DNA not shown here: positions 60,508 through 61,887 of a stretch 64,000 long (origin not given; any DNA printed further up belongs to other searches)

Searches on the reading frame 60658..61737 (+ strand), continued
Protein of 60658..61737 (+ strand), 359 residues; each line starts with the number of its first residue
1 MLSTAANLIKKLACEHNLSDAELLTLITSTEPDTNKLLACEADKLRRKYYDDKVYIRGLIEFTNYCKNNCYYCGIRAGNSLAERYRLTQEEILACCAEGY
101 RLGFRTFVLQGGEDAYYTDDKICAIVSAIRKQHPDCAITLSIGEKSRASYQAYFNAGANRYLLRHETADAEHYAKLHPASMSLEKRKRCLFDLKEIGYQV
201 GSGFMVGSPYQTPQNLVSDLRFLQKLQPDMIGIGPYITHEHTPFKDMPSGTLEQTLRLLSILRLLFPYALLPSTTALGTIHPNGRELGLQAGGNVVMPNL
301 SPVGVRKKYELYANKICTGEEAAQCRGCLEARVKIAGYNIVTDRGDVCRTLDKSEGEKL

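Call 28: find_related_loci(query=A1, collection=genome_contigs, flank=10000)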
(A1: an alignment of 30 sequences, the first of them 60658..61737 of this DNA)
Query A1 (359 aa) in genome_contigs; peptide patterns used: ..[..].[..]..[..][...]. (x = any residue, [..] = any of these).
600 stretches matched a pattern (row limit reached: there are more); 600 encode a relative of the query (tblastn E <= 1e-3); the best 80 are kept; 80 distinct loci.
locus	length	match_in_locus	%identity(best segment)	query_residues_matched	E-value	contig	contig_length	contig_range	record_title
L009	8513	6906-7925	75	9-350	1e-174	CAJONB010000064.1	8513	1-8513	uncultured Ruminococcus sp. isolate Reindeer_2_mag_155 genome assembly, contig: scaffold_8421, whole genome shotgun sequ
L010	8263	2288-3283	75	18-349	2e-172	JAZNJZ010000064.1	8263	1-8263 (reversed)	MAG: Eubacterium sp. isolate T1900044678_TS20190144.MAGScoT_cleanbin_000019 SGB_1656_k141_4272976, whole genome shotgun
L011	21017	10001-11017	72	7-347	2e-170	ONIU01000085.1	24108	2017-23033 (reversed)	uncultured bacterium isolate RUG334 genome assembly, contig: scaffold_6016, whole genome shotgun sequence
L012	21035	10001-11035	71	1-347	2e-169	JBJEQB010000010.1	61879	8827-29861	MAG: Acutalibacteraceae bacterium isolate LOHA04_bin.002 NODE_130_length_61879_cov_24.034614, whole genome shotgun seque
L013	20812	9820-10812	74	17-349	3e-168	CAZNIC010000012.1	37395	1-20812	MAG TPA_asm: uncultured Oscillospiraceae bacterium isolate SRP315200_co1_479 genome assembly, contig: NODE_1397_length_3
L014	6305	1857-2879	71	7-349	4e-168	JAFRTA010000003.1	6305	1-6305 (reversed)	MAG: Clostridia bacterium isolate RGIG2774 Goat_Omasum-6__c2905, whole genome shotgun sequence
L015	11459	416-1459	73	6-355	3e-164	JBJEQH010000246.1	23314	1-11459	MAG: Candidatus Heritagella sp. isolate LOHA27_bin.027 NODE_998_length_23314_cov_5.278731, whole genome shotgun sequence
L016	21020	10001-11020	68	5-346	4e-160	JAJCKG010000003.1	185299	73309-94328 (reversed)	Bacterium 210820-DFI.6.37 strain DFI.6.37 BCOECCGG_3, whole genome shotgun sequence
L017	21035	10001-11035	67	8-354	9e-158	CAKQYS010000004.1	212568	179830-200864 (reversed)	MAG: uncultured Lachnospiraceae bacterium isolate REFINED_METABAT215_TOP10_CONTIGS_1500_ASSEMBLY_K77_MERGED__Hadza_MoBio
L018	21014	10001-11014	67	7-346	6e-156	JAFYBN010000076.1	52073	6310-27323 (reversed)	MAG: Clostridia bacterium isolate RGIG6940 Sheep_Rumen.Co__c2922291, whole genome shotgun sequence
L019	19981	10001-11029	64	2-346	3e-154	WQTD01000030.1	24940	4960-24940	MAG: Treponema sp. isolate Co191P3bin59 JGI24695J34938_10001060, whole genome shotgun sequence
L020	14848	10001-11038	63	1-346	5e-154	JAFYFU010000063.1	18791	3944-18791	MAG: Ruminococcus sp. isolate RGIG7051 Sheep_Rumen.Co__c2199432, whole genome shotgun sequence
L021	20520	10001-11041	65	4-352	2e-154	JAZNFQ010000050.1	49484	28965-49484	MAG: Clostridia bacterium isolate T1900044714_TS20190180.MAGScoT_cleanbin_000004 SGB_1854_k141_1907683, whole genome sho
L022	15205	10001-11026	67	6-349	1e-153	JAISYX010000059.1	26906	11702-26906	MAG: Oscillospiraceae bacterium isolate Nc350_bin54 k119_4360086, whole genome shotgun sequence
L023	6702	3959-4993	65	2-346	2e-152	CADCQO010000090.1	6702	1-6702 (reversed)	MAG: uncultured Ruminococcus sp. isolate RUG14880 genome assembly, contig: RUG14880_asm_90, whole genome shotgun sequenc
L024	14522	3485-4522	64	2-349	6e-152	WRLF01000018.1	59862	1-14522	MAG: Treponema sp. isolate Th196P3bin148 Ga0099364_10000640, whole genome shotgun sequence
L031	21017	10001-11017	64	7-347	7e-149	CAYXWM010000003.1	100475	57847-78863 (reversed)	MAG TPA_asm: uncultured Defluviitaleaceae bacterium isolate SRP242652_co2_103 genome assembly, contig: NODE_271_length_1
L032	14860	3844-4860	67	7-347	8e-149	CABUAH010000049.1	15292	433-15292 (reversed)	MAG TPA_asm: uncultured Ruminococcaceae bacterium isolate MGYG-HGUT-03826 genome assembly, contig: GUT_GENOME244786_49,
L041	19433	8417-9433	64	1-346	5e-147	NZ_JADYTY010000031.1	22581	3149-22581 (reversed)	Anaerovibrio lipolyticus strain An883 An883_NODE_31_length_22581_cov_28.134486_pilon, whole genome shotgun sequence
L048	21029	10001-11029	61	4-346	5e-146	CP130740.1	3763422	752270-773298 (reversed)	Eubacteriaceae bacterium ES2 chromosome, complete genome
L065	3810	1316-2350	62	3-346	2e-147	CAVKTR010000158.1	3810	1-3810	Dysosmobacter segnis isolate H07683-L1_cleanbin_000010 genome assembly, contig: Spades_H07683-L1_contig_19072, whole gen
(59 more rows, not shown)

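Call 32: search_protein_families(library=ncbifam, proteins=[L016:7925-8914:+, L016:11034-12206:+, L016:12619-13890:+, L041:9367-10875:+, L041:10878-12092:+, L041:12311-13837:+, L024:1925-2329:+, L024:5626-6240:+, L065:2368-3366:+, L031:11135-11902:+], max_evalue=1e-10)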
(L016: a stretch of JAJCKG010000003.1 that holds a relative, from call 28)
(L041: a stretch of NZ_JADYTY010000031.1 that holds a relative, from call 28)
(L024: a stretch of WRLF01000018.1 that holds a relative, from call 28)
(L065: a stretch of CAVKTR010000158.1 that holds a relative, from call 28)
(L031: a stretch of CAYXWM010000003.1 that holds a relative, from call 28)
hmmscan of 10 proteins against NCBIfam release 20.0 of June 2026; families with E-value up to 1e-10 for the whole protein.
L016:7925-8914:+ (329 aa): 2 families
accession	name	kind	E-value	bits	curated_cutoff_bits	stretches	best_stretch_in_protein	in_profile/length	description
NF045664.1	XdhC_rel_AOR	equivalog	7e-85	285.3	350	2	30-217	158-345/346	XdhC family aldehyde oxidoreductase maturation factor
TIGR02964.1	xanthine_xdhC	equivalog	4.7e-31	108.2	161.6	1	55-213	97-246/246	xanthine dehydrogenase accessory protein XdhC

L016:11034-12206:+ (390 aa): 45 families (the best 25 are shown)
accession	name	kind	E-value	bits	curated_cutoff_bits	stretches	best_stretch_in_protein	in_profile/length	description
NF005871.0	PRK07811.1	equivalog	1.9e-105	352.7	513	1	3-389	8-388/389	cystathionine gamma-synthase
TIGR01328.1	met_gam_lyase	equivalog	2.7e-101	339.3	549.7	1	7-390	3-391/391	methionine gamma-lyase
NF004876.0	PRK06234.1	subfamily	3.9e-99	332.4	666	1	2-390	3-398/400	methionine gamma-lyase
NF005695.0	PRK07503.1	equivalog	6.9e-98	328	666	1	4-389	6-396/403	methionine gamma-lyase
NF006003.0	PRK08133.1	equivalog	7.8e-98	327.7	522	1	3-388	7-395/396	O-succinylhomoserine sulfhydrylase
NF006097.0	PRK08249.1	equivalog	3.2e-94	315.6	600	1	3-390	6-396/402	cystathionine gamma-synthase family protein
TIGR01326.1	OAH_OAS_sulfhy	subfamily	4.2e-92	309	495.1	2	8-226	2-221/418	O-acetylhomoserine aminocarboxypropyltransferase/cysteine synthase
TIGR01325.1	O_suc_HS_sulf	equivalog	7.1e-92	307.9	510.05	1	49-387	42-380/380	O-succinylhomoserine sulfhydrylase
NF005263.0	PRK06767.1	equivalog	2e-88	297.1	617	1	4-390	2-386/392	methionine gamma-lyase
NF005976.0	PRK08064.1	equivalog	2.6e-87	293.3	627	1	4-389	3-382/390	cystathionine beta-lyase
NF005810.0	PRK07671.1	equivalog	4.3e-87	292.6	594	1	10-388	5-377/377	bifunctional cystathionine gamma-lyase/homocysteine desulfhydrase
NF004821.0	PRK06176.1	equivalog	8.2e-87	291.5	642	1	10-389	5-378/380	cystathionine gamma-synthase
NF006004.0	PRK08134.1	equivalog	1.5e-85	287.5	636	2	3-223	4-225/433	O-acetylhomoserine aminocarboxypropyltransferase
TIGR02080.1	O_succ_thio_ly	equivalog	8.5e-85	284.7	504.55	1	10-388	6-380/382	cystathionine gamma-synthase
NF006347.0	PRK08574.1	equivalog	1.3e-84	284.2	477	1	15-389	9-384/385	cystathionine gamma-synthase family protein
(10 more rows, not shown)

L016:12619-13890:+ (423 aa): 1 family
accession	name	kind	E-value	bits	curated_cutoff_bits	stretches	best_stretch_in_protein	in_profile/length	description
NF046030.1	ProtAdlyltaseSoFic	equivalog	7e-13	48.2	550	1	228-396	172-334/361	protein adenylyltransferase Fic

L041:9367-10875:+ (502 aa): 6 families
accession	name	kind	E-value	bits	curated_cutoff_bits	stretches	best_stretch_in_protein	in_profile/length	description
TIGR03955.1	rSAM_HydG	equivalog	1.6e-277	920.4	312.15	1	32-502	1-470/470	[FeFe] hydrogenase H-cluster radical SAM maturase HydG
TIGR02351.2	thiH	equivalog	1.3e-82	277.8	380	1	61-414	22-359/364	2-iminoacetate synthase ThiH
TIGR03910.1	pyrrolys_PylB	equivalog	1.8e-29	102.7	348.2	1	65-244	5-183/347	methylornithine synthase PylB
TIGR03956.1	rSAM_HydE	equivalog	1.6e-26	93.3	254.6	1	71-306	4-226/340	[FeFe] hydrogenase H-cluster radical SAM maturase HydE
TIGR04158.1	rSAM_MIA_synth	equivalog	6.5e-17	61.4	400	1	111-400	55-348/368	3-methyl-2-indolic acid synthase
TIGR00433.2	bioB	equivalog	3.6e-11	42.9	225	1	79-359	4-273/307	biotin synthase BioB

L041:10878-12092:+ (404 aa): 9 families
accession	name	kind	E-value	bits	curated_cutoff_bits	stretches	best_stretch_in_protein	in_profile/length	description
TIGR03918.1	GTP_HydF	equivalog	4e-157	523.1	325.55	1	7-402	2-391/392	[FeFe] hydrogenase H-cluster maturation GTPase HydF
TIGR03594.1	GTPase_EngA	equivalog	2.7e-21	76.1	306.7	1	15-172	3-340/432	ribosome biogenesis GTPase Der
NF003661.0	PRK05291.1-3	equivalog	2.9e-19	69.7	380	1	13-139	217-340/448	tRNA uridine-5-carboxymethylaminomethyl(34) synthesis GTPase MnmE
TIGR00450.1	mnmE_trmE_thdF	equivalog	2.9e-19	69.5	252.6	1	12-141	209-338/446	tRNA uridine-5-carboxymethylaminomethyl(34) synthesis GTPase MnmE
NF000908.1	PRK00089.1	equivalog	4.9e-18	65.4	237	1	15-181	6-170/291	GTPase Era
TIGR00436.1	era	equivalog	1.4e-15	57.4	116.25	1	14-188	2-176/270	GTPase Era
TIGR00231.1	small_GTP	domain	4.4e-15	55.8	42.5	1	12-168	3-156/164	GTP-binding protein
NF002828.0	PRK03003.1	equivalog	2e-12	46.5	631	1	14-103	215-307/477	ribosome biogenesis GTPase Der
NF007071.0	PRK09518.1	equivalog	2.2e-11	43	953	0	15-101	447-536/706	bifunctional cytidylate kinase/GTPase Der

L041:12311-13837:+ (508 aa): 4 families
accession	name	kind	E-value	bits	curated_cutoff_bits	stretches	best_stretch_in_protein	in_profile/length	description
NF040763.1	FeFe_hydrog_A6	exception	1.7e-175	584.7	765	1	74-503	132-571/571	NADH-dependent [FeFe] hydrogenase, group A6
TIGR02512.1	FeFe_hydrog_A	subfamily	2.9e-140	467.4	405.95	1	81-444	1-374/375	[FeFe] hydrogenase, group A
NF040762.1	Hydr_FeFe_Clost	exception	3.5e-125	418.8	900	1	76-500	133-571/572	ferredoxin hydrogenase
TIGR04105.1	FeFe_hydrog_B1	subfamily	4e-56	190.6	450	1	117-359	188-404/462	monomeric [FeFe] hydrogenase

L024:1925-2329:+ (134 aa): 0 families

L024:5626-6240:+ (204 aa): 2 families
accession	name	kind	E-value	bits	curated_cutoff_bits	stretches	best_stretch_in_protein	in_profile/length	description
NF005389.0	PRK06934.1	equivalog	1.9e-38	132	172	1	54-202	68-219/221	flavodoxin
NF005501.0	PRK07116.1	subfamily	2e-33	115.1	198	1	45-200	3-159/161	flavodoxin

L065:2368-3366:+ (332 aa): 5 families
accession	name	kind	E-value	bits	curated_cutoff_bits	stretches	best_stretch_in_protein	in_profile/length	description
TIGR01172.1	cysE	equivalog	3.5e-51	173.4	210.65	1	139-300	2-156/162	serine O-acetyltransferase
NF041874.1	EPS_EpsC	equivalog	8.5e-48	162.2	150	1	139-299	2-155/168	serine O-acetyltransferase EpsC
NF008349.0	PRK11132.1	equivalog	4.7e-30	104.6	397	1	125-301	68-237/273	serine O-acetyltransferase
TIGR04016.1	WcaB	equivalog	7.2e-12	45.1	194.65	1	176-300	22-135/146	colanic acid biosynthesis acetyltransferase WcaB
NF007564.0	PRK10191.1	equivalog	2.3e-11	43.4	196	1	176-300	38-151/162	colanic acid biosynthesis acetyltransferase WcaB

L031:11135-11902:+ (255 aa): 16 families
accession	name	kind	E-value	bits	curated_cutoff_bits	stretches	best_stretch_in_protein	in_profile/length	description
NF011696.0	PRK15116.1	equivalog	1.2e-45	156.3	304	1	8-180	16-188/268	tRNA cyclic N6-threonylcarbamoyladenosine(37) synthase TcdA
NF006395.0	PRK08644.1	equivalog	9.2e-26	90.8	159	1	13-158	21-166/215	sulfur carrier protein ThiS adenylyltransferase ThiF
NF004281.0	PRK05690.1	subfamily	4.9e-24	84.9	266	1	13-144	23-153/250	molybdopterin-synthase adenylyltransferase MoeB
TIGR02356.1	adenyl_thiF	equivalog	5.9e-23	81.3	275.25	1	12-150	11-148/203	thiazole biosynthesis adenylyltransferase ThiF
NF004111.0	PRK05600.1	equivalog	8.2e-23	81.1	437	1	12-141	31-159/371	ThiF family adenylyltransferase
NF006077.0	PRK08223.1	equivalog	6.3e-22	77.9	266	1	8-145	14-152/296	hypothetical protein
TIGR02355.1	moeB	equivalog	1.3e-18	67.3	376.55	1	16-147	18-148/240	molybdopterin-synthase adenylyltransferase MoeB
NF047750.1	SAMPActivE1UbaA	equivalog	3.2e-18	66.1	450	1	13-141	23-150/270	SAMP-activating enzyme E1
NF005902.0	PRK07878.1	equivalog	3.4e-18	65.7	647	1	13-126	33-145/392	adenylyltransferase/sulfurtransferase MoeZ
NF006444.0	PRK08762.1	equivalog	4.7e-18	65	449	1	13-128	138-252/387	molybdopterin-synthase adenylyltransferase MoeB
TIGR02354.1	thiF_fam2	equivalog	2.4e-17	63.5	152.2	1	14-161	13-160/200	thiamine biosynthesis protein ThiF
NF011424.0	PRK14851.1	subfamily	6.7e-17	60.7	1170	1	5-144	26-166/679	hypothetical protein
NF005646.0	PRK07411.1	equivalog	7.7e-17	61.5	633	1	13-128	29-143/390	molybdopterin-synthase adenylyltransferase MoeB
NF006204.0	PRK08328.1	equivalog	2.2e-14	53.6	339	1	4-146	9-151/231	hypothetical protein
NF011425.0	PRK14852.1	equivalog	4.3e-14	51.3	1337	1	16-146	326-457/989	hypothetical protein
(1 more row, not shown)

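Call 33: find_homologous_proteins(query=L041:9460-10875:+, max_evalue=1e-50)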
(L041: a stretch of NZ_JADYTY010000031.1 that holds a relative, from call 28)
Query L041:9460-10875:+ (471 aa): 8000 proteins with E <= 1e-50 among 8000 candidates; the best 120 are listed.
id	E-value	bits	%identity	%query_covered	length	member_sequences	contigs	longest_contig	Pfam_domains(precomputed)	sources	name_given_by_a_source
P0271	0.0e+0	1108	-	-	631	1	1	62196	PF04055.28,PF06968.19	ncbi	ncbi:MAG: [FeFe] hydrogenase H-cluster radical SAM maturase HydG [Roseburia hominis]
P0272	0.0e+0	1100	-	-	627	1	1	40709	PF04055.28,PF06968.19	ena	-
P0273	0.0e+0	1019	-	-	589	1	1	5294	PF04055.28,PF06968.19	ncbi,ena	-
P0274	1.3e-284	962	88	100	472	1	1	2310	PF04055.28,PF06968.19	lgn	-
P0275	1.8e-284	961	88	100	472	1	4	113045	PF04055.28,PF06968.19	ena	-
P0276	2.0e-284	961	88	100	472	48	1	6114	PF04055.28,PF06968.19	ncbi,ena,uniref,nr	ncbi:[FeFe] hydrogenase H-cluster radical SAM maturase HydG [Anaerovibrio sp.]|uniref:[FeFe] hydroge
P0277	2.4e-284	961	88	100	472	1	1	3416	PF04055.28,PF06968.19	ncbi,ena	-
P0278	2.9e-284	961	88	100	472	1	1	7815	PF04055.28,PF06968.19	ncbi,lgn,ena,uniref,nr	ncbi:[FeFe] hydrogenase H-cluster radical SAM maturase HydG [uncultured Anaerovibrio sp.]|uniref:[Fe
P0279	3.0e-284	961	88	100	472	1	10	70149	PF04055.28,PF06968.19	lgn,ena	-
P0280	3.4e-284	960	88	100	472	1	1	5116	PF04055.28,PF06968.19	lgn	-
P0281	4.1e-284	960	88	100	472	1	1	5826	PF04055.28,PF06968.19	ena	-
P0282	5.5e-284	960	88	100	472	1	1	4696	PF04055.28,PF06968.19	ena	-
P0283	6.7e-284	959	88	100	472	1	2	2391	PF04055.28,PF06968.19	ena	-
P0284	7.7e-284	959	88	100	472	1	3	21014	PF04055.28,PF06968.19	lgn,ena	-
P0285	7.8e-284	959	88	100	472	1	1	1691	PF04055.28,PF06968.19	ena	-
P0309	5.5e-276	933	85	100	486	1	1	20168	PF04055.28,PF06968.19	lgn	-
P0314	5.7e-273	923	84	100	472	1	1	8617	PF04055.28,PF06968.19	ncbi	-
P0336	6.4e-268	907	82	100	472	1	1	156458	PF04055.28,PF06968.19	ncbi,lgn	-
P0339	9.6e-268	906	82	100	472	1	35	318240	PF04055.28,PF06968.19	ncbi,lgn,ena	-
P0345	2.7e-267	905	82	100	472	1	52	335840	PF04055.28,PF06968.19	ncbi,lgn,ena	-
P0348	3.2e-267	905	82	100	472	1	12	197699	PF04055.28,PF06968.19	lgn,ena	-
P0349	3.5e-267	904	82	100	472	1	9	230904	PF04055.28,PF06968.19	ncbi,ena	-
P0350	3.7e-267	904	82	100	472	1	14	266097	PF04055.28,PF06968.19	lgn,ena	-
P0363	1.9e-266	902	80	100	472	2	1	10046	PF04055.28,PF06968.19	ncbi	-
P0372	3.9e-266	901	83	100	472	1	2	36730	PF04055.28,PF06968.19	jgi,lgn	-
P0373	4.0e-266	901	82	100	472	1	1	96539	PF04055.28,PF06968.19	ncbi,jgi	-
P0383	1.8e-265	899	82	100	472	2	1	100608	PF04055.28,PF06968.19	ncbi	-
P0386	2.6e-265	898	82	100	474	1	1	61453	PF04055.28,PF06968.19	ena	-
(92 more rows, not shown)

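Call 34: list_cluster_members(proteins=[window:60658-61737:+, window:59508-60653:+, window:61734-62807:+])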
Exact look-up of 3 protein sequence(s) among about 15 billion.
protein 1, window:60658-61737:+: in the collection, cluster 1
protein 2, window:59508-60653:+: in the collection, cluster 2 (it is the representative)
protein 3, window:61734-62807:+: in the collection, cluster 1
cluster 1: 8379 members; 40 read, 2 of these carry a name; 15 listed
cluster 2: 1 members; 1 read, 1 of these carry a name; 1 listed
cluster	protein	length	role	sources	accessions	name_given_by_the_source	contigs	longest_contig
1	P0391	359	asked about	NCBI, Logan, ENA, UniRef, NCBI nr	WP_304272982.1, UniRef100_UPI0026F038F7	[FeFe] hydrogenase H-cluster radical SAM maturase HydE [Phascolarctobacterium ... | [FeFe] hydrogenase H-cluster radical SAM maturase HydE n=1 Tax=Phascolarctobacterium ...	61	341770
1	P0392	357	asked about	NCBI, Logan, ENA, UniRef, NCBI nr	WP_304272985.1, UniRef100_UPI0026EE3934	tRNA 2-thiouridine(34) synthase MnmA [Phascolarctobacterium succinatutens] | tRNA 2-thiouridine(34) synthase MnmA n=1 Tax=Phascolarctobacterium succinatutens ...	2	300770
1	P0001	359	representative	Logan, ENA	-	-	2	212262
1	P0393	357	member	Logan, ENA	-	-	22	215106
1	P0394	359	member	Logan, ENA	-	-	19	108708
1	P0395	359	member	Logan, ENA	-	-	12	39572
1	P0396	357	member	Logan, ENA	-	-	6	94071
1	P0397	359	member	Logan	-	-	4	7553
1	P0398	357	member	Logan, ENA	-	-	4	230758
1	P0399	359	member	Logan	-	-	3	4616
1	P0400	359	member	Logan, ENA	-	-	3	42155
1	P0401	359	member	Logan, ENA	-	-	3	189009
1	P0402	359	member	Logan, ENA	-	-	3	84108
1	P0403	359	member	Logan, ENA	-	-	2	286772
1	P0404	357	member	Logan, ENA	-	-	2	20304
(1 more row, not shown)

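Call 39: list_cluster_members(proteins=[P0339, P0345, P0349, P0350, P0336, P0348, P0373, P0383, P0363, P0314])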
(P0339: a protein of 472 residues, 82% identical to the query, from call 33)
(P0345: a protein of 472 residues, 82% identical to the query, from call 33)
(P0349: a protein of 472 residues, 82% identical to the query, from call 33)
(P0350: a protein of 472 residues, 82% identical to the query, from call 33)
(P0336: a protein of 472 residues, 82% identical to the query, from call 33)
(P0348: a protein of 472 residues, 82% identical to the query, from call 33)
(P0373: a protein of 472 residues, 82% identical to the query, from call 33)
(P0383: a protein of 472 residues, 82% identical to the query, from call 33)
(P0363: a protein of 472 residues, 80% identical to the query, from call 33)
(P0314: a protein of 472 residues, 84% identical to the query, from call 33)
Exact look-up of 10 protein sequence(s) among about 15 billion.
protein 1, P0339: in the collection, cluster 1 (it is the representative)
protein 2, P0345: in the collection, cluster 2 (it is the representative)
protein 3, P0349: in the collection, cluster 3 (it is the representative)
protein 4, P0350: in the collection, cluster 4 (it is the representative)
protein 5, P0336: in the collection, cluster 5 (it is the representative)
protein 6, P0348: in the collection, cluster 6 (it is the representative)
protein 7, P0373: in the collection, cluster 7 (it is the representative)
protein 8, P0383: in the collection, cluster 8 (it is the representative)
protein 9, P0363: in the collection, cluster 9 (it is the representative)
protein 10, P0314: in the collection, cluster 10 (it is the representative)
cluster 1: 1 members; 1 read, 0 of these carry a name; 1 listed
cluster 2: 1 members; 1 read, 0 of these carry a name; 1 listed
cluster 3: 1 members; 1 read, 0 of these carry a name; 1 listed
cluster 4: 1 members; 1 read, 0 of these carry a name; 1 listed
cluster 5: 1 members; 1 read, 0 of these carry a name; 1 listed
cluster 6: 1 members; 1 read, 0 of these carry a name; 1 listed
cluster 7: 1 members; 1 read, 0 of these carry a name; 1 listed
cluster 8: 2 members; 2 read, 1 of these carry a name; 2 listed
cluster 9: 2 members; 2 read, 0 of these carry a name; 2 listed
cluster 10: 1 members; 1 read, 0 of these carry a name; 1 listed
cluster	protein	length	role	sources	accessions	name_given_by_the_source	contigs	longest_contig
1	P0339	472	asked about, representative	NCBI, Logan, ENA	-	-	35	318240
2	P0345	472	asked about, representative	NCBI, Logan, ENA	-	-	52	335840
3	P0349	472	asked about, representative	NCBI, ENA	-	-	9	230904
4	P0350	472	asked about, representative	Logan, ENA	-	-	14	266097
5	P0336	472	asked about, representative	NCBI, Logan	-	-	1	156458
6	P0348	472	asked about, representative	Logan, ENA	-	-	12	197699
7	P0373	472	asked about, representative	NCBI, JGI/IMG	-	-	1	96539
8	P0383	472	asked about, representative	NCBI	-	-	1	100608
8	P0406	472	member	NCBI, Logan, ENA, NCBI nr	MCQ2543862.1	MAG: [FeFe] hydrogenase H-cluster radical SAM maturase HydG [Lachnospiraceae bacterium] | [FeFe] hydrogenase H-cluster radical SAM maturase HydG [Lachnospiraceae bacterium]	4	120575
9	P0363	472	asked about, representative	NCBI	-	-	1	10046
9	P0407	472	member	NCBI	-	-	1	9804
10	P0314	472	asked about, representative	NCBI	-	-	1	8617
